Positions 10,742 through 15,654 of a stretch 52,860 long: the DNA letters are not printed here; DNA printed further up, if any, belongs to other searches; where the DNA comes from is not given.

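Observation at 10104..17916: Five tightly coupled genes: kinase-like protein, RND adaptor, RND pump, MttB-family methyltransferase and racemase-like protein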

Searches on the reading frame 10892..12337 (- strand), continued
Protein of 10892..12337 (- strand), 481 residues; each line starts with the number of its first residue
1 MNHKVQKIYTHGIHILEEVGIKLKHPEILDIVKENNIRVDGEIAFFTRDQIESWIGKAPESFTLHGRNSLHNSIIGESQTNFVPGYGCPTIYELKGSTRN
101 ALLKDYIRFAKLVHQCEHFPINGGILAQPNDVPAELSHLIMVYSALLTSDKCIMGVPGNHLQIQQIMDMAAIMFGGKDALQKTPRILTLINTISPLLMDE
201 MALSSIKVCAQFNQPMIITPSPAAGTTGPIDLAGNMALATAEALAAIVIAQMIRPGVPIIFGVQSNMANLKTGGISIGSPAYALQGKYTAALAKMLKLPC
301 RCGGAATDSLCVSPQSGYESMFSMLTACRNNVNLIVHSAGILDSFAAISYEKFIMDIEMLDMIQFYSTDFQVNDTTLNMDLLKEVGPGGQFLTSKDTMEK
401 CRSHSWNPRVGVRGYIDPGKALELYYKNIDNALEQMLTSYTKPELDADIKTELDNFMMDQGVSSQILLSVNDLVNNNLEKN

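Call 81: find_encoding_contigs(protein=P0007, flank=5000, max_places=1)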
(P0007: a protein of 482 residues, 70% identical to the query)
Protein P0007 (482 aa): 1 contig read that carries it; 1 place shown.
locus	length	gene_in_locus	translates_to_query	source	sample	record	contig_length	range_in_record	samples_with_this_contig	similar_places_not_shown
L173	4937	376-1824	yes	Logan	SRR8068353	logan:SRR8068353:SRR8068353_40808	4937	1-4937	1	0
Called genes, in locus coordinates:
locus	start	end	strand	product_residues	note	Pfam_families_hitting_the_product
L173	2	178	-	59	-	?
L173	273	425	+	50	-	-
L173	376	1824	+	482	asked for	PF06253:MTTB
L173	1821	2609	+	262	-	PF01177:Asp_Glu_race (faint)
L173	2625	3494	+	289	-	PF00892:EamA (faint)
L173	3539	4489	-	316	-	PF14697:Fer4_21 (faint), PF00037:Fer4 (weak), PF12838:Fer4_7, PF13187:Fer4_9 (weak), PF00037:Fer4 (weak), PF12837:Fer4_6 (weak)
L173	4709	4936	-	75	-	?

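Call 82: find_encoding_contigs(protein=P0001, flank=10000, max_places=3)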
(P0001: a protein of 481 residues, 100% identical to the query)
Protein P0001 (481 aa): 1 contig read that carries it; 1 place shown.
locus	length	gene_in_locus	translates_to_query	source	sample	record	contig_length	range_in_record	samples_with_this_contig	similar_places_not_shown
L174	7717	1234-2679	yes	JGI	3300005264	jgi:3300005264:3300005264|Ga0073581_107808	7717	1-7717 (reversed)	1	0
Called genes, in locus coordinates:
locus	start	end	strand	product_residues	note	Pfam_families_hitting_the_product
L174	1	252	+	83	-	?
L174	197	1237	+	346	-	PF00873:ACR_tran, PF03176:MMPL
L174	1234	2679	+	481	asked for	PF06253:MTTB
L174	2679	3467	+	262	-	PF01177:Asp_Glu_race (weak)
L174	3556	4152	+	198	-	PF00293:NUDIX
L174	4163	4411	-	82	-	-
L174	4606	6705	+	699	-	PF03477:ATP-cone, PF13597:NRDD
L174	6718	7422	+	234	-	PF13353:Fer4_12, PF04055:Radical_SAM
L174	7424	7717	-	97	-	?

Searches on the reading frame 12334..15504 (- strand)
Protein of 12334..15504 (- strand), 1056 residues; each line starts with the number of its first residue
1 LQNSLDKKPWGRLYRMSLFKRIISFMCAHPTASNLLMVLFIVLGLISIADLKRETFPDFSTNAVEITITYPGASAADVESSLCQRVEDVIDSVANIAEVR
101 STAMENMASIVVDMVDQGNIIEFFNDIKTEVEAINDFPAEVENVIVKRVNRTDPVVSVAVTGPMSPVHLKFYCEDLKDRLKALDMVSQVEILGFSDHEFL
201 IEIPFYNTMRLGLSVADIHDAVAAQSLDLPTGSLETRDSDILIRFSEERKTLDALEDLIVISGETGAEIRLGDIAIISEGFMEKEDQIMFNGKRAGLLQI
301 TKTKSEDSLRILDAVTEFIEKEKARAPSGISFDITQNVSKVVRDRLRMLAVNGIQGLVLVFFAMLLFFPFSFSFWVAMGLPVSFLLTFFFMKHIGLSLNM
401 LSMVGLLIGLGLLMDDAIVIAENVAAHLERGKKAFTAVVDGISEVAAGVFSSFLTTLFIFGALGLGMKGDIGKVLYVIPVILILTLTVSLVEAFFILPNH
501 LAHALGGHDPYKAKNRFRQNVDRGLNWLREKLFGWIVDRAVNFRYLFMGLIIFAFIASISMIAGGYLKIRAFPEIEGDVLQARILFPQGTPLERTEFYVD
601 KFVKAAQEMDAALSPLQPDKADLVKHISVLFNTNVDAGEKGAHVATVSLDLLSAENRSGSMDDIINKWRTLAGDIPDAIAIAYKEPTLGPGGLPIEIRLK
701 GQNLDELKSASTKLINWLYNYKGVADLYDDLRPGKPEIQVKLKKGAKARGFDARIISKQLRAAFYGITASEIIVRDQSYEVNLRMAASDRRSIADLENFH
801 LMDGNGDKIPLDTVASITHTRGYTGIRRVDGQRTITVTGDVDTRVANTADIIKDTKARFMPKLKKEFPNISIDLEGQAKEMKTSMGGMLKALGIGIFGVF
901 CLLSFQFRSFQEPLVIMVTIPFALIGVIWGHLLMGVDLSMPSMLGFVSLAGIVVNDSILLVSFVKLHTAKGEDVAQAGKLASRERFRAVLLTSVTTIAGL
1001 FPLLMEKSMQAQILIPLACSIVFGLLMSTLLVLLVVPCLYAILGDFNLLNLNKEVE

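Call 3: search_protein_families(library=pfam, proteins=[window:12334-15504:-], max_evalue=0.01)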
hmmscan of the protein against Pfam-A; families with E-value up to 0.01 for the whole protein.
window:12334-15504:- (1056 aa): 3 families
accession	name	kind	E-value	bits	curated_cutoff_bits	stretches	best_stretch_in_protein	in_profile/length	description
PF00873.25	ACR_tran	-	2.1e-155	519.5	28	1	22-1043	1-1020/1021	AcrB/AcrD/AcrF family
PF03176.21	MMPL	-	1.1e-09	38.2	20.5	1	866-1052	119-311/333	MMPL family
PF02355.23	SecD_SecF_C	-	0.0012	18.7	20.5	1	888-1031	33-174/189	Protein export membrane protein SecD/SecF, C-terminal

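Call 4: search_protein_families(library=ncbifam, proteins=[window:12334-15504:-], max_evalue=0.01)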
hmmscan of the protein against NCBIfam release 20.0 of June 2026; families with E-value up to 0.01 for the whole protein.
window:12334-15504:- (1056 aa): 19 families
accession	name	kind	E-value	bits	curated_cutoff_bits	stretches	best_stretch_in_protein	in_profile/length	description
NF033617.1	RND_permease_2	subfamily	5.3e-132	441.8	1250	1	26-1043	4-1007/1009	multidrug efflux RND transporter permease subunit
NF000282.2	RND_permease_1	subfamily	1.7e-101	340.7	1250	1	25-1043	3-1027/1029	multidrug efflux RND transporter permease subunit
TIGR00915.1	2A0602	subfamily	3.9e-90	303.1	940.35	1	24-1043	3-1028/1050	efflux RND transporter permease subunit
TIGR00914.1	2A0601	subfamily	1.7e-77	261.2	701.45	2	694-1042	683-1034/1051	CusA/CzcA family heavy metal efflux RND transporter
NF007905.0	PRK10614.1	equivalog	3.4e-71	240.2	1774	1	23-1044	4-1009/1025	multidrug efflux RND transporter permease subunit MdtC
NF007798.0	PRK10503.1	equivalog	7.7e-66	222.4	1584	1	28-1044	18-1023/1040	MdtB/MuxB family multidrug efflux RND transporter permease subunit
NF007133.0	PRK09579.1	equivalog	4.2e-61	206.7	1763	1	29-1044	10-1003/1017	multidrug efflux RND transporter permease subunit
NF007842.1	PRK10555.1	equivalog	1.8e-57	194.9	1854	1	24-1042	3-1025/1036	multidrug efflux RND transporter permease AcrD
NF007131.0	PRK09577.1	equivalog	2.8e-55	187.6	1768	1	25-1046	4-1025/1045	multidrug efflux RND transporter permease subunit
NF000037.1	RND_perm_OqxB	exception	8.8e-53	179.4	2200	2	25-537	6-521/1050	multidrug efflux RND transporter permease subunit OqxB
NF011706.2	PRK15127.1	equivalog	9.7e-41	139.6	2150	1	25-1042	4-1028/1049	multidrug efflux RND transporter permease subunit AcrB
TIGR00916.1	2A0604s01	subfamily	7.6e-14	51.9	148.6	2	351-464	92-205/231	SecD/SecF family protein translocase subunit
TIGR00921.1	2A067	subfamily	7.9e-14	50.6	351.9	2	879-1046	188-349/733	hydrophobe/amphiphile efflux-3 (HAE3) family transporter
NF009583.0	PRK13024.1-3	subfamily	1.2e-08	33.5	721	1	344-465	276-396/755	protein translocase subunit SecDF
TIGR00966.2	transloc_SecF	equivalog_domain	3.7e-08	33.2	160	2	882-1037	120-273/279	protein translocase subunit SecF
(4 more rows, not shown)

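Call 89: search_solved_structures(query=window:12334-15459:-, max_evalue=1e-20, show_alignments=0)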
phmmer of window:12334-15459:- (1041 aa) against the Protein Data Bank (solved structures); distinct sequences matched with E-value up to 1e-20: 80 (the best 60 are shown).
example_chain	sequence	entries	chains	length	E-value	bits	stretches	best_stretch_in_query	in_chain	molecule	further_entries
9lyq_B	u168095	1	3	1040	6.2e-58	199.8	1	13-1029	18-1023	Multidrug resistance protein MdtB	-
8yr0_A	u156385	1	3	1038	1.2e-57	198.8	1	8-1032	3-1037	Cation/multidrug efflux pump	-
8zxs_A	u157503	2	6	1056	6.8e-57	196.4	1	10-1028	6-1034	Efflux pump membrane transporter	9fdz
7cz9_A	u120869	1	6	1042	7.7e-57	196.2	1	10-1028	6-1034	Efflux pump membrane transporter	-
7b8p_A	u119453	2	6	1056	6e-56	193.3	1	10-1031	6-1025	Efflux pump membrane transporter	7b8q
6ows_A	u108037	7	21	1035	8.8e-56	192.7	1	10-1031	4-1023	Efflux pump membrane transporter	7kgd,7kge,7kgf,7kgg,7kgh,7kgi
6vej_A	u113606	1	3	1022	4.1e-55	190.5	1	14-1026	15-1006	Probable Resistance-Nodulation-Cell Division (RND) efflux transporter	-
8f3e_A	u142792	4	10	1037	4.4e-55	190.4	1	10-1027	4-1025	Efflux pump membrane transporter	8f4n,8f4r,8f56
5t0o_A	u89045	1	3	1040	5.1e-55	190.2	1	10-1032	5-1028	CmeB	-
5lq3_A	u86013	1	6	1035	6.1e-55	189.9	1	10-1032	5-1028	CmeB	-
20yy_A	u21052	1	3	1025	4e-54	187.2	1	21-1027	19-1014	Multidrug efflux RND transporter permease subunit MexK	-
9xwg_A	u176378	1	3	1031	4.1e-54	187.2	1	21-1027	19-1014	Multidrug efflux RND transporter permease subunit MexK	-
8gjj_B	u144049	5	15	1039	2.6e-52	181.2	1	10-1032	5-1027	Efflux pump membrane transporter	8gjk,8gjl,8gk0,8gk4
7wlv_A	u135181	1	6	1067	2.8e-50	174.5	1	7-1028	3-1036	Efflux pump membrane transporter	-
7m4p_A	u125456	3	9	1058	6.7e-50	173.3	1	13-1027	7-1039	Efflux pump membrane transporter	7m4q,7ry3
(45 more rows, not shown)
